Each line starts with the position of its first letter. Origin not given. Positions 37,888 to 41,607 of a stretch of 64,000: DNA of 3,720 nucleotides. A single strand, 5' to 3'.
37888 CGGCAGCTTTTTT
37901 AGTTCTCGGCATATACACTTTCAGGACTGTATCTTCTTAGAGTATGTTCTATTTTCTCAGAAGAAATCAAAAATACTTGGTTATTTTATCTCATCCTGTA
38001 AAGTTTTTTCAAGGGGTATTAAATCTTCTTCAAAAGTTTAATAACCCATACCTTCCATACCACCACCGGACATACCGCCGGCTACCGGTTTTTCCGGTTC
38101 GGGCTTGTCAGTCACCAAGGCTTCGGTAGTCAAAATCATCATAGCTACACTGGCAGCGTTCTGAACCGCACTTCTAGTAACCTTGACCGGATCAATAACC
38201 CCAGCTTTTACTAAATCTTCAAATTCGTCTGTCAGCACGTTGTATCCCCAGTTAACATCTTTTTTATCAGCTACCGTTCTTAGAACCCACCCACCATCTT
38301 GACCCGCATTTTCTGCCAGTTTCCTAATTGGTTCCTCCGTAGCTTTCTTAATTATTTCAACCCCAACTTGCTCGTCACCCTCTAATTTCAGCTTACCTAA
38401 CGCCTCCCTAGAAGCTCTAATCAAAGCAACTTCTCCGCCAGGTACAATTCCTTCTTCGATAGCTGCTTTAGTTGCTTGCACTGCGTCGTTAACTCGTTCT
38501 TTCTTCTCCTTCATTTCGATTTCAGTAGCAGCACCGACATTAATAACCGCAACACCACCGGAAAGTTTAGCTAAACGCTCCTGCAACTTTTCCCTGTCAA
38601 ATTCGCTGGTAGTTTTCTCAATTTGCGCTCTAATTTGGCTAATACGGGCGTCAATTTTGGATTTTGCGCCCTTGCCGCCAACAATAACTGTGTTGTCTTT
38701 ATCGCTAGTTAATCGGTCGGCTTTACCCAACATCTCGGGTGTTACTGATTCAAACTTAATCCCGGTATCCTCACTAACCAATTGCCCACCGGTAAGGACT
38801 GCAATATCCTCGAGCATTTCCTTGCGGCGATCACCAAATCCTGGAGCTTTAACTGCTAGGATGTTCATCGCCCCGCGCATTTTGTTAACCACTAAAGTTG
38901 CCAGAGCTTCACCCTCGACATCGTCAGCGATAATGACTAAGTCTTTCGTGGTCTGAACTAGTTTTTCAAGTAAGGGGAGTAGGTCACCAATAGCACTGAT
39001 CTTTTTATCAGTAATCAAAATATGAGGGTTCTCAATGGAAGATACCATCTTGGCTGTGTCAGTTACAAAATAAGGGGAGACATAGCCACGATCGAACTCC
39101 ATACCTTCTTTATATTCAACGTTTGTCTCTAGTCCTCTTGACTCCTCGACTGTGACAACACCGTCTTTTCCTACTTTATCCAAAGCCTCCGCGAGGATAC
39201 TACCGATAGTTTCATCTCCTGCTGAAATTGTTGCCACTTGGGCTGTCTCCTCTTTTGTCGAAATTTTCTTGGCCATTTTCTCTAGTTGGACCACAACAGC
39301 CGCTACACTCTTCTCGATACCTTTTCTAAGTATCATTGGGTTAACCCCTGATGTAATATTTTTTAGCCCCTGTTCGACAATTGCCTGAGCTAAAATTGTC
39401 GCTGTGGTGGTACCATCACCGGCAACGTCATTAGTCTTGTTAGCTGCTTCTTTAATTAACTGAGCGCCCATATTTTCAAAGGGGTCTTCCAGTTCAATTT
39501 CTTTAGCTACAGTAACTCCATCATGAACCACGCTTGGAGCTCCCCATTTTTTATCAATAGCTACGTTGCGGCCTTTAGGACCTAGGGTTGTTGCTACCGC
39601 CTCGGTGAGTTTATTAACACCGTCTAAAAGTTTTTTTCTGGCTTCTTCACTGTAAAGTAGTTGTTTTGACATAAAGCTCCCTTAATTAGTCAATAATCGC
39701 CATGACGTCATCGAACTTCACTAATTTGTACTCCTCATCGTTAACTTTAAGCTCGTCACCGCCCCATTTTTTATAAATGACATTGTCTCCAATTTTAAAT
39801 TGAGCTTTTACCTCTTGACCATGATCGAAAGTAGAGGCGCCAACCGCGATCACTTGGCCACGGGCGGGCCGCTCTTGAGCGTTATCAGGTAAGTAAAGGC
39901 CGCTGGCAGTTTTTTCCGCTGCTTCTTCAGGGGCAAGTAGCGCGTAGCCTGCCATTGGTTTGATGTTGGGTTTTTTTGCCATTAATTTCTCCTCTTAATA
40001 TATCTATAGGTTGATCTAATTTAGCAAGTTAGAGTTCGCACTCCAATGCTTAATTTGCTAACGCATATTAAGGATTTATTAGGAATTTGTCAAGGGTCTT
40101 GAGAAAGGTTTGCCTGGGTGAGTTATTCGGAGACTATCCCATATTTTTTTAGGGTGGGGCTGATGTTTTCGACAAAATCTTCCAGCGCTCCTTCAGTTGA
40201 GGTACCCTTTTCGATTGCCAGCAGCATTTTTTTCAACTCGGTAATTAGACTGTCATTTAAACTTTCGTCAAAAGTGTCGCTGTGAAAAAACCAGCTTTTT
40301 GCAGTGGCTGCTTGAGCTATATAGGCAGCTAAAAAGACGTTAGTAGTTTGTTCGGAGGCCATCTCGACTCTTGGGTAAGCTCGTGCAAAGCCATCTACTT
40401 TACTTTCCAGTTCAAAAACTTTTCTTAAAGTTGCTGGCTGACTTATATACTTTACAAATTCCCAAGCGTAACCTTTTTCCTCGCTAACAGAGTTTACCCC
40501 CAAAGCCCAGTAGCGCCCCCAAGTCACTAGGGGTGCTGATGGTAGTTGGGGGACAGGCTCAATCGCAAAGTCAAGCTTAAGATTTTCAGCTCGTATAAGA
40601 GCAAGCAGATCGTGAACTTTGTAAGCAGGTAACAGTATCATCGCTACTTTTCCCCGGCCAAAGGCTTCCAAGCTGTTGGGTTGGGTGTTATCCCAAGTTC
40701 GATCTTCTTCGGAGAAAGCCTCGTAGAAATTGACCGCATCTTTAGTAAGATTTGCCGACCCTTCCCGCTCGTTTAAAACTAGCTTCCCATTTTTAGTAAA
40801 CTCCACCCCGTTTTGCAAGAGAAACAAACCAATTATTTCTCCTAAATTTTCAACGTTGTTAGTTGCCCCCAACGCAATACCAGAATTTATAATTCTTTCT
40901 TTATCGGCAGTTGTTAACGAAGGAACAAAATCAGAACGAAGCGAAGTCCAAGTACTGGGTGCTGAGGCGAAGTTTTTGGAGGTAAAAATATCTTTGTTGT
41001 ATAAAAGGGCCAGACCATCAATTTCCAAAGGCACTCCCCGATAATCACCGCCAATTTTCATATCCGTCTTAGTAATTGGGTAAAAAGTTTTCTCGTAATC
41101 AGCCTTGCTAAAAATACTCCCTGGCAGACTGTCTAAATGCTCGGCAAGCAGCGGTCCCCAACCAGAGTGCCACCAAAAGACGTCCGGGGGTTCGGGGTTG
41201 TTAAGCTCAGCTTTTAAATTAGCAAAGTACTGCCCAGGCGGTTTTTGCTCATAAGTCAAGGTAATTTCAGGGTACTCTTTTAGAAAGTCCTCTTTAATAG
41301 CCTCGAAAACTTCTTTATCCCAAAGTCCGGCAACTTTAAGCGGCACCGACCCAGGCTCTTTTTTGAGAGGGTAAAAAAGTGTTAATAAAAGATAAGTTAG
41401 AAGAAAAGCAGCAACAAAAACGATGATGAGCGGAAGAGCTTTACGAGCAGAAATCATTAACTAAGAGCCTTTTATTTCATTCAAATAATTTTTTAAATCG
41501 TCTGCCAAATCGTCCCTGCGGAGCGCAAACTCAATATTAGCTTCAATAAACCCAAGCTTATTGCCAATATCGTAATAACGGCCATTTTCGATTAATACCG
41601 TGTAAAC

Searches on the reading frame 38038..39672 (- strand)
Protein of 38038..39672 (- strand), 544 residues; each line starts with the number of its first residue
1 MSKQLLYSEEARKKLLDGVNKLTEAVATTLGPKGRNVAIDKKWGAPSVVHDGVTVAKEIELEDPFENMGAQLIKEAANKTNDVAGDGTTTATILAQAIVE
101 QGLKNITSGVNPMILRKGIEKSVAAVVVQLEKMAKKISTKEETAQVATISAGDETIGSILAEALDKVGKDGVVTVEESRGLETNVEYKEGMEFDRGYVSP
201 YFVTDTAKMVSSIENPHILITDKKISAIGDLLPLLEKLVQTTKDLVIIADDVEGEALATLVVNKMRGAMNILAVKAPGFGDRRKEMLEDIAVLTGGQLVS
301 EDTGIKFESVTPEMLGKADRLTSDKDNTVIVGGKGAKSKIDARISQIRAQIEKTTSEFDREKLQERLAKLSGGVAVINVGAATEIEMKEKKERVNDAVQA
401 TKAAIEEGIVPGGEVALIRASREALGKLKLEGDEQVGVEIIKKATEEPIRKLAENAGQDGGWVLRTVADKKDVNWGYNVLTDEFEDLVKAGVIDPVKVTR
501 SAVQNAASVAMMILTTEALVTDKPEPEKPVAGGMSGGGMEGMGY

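Call 55: search_protein_families(library=pfam, proteins=[window:38038-39672:-], max_evalue=0.00001)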
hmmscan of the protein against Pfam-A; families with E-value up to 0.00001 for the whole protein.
window:38038-39672:- (544 aa): 1 family
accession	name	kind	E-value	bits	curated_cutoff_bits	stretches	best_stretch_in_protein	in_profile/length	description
PF00118.29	Cpn60_TCP1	-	9.1e-76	255.9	34.3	1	22-523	1-489/490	TCP-1/cpn60 chaperonin family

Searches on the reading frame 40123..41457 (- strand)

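Call 85: search_protein_families(library=pfam, proteins=[window:40123-41457:-], max_evalue=0.00001)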
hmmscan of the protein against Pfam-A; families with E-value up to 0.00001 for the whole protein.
window:40123-41457:- (444 aa): 2 families
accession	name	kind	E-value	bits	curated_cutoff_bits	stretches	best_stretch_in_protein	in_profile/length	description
PF13416.11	SBP_bac_8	-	1.3e-20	74.8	27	1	54-349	2-254/279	Bacterial extracellular solute-binding protein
PF01547.30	SBP_bac_1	-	6.4e-19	69.5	26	1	51-342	10-304/307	Bacterial extracellular solute-binding protein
